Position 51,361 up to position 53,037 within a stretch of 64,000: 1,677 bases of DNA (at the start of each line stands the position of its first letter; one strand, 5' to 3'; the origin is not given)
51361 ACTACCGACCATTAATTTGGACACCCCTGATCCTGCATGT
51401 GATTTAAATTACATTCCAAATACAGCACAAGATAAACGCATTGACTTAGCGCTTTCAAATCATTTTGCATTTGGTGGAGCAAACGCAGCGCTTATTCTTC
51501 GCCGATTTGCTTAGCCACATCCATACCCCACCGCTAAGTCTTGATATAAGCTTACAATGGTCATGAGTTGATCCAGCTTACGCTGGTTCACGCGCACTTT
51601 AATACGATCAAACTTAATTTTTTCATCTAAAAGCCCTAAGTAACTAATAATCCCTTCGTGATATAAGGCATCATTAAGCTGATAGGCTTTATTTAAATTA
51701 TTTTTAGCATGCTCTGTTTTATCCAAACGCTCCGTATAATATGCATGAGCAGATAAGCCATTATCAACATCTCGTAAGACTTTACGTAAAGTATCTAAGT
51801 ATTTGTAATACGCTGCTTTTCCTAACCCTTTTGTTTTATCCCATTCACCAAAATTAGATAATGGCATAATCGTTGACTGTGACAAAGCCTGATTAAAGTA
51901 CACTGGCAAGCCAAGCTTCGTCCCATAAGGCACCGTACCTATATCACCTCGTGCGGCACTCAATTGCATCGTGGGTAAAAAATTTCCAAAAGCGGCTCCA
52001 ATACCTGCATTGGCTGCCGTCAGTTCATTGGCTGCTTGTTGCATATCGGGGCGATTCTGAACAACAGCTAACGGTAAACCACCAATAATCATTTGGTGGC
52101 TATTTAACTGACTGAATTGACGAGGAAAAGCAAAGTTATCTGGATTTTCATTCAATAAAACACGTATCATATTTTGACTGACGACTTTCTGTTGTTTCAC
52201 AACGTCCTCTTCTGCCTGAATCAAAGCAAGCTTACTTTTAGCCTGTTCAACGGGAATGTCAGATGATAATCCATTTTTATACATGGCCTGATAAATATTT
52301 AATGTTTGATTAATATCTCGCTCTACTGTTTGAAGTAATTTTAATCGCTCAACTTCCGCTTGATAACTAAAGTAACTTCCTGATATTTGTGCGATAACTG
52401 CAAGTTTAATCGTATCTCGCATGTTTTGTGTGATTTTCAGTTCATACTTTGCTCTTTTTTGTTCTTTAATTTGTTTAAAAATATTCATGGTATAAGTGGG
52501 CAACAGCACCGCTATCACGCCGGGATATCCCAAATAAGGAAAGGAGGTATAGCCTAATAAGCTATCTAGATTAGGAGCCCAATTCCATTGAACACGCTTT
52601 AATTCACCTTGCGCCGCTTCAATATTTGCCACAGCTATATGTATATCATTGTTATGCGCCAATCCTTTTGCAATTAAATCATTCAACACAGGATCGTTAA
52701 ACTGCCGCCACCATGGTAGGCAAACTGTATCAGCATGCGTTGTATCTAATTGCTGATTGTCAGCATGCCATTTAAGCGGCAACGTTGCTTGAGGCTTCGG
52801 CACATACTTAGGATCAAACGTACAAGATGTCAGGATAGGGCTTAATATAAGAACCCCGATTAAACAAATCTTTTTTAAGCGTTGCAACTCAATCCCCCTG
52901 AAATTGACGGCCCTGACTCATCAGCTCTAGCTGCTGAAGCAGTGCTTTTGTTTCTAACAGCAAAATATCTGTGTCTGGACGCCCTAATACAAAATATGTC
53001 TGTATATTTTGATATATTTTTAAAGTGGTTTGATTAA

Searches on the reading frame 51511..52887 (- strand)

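Call 55: search_protein_families(library=pfam, proteins=[window:51511-52887:-], max_evalue=0.001)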
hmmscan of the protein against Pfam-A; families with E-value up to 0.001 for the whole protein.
window:51511-52887:- (458 aa): 1 family
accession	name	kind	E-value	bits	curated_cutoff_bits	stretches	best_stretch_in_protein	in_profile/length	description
PF02321.23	OEP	-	2.1e-34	119.4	22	2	68-246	1-187/187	Outer membrane efflux protein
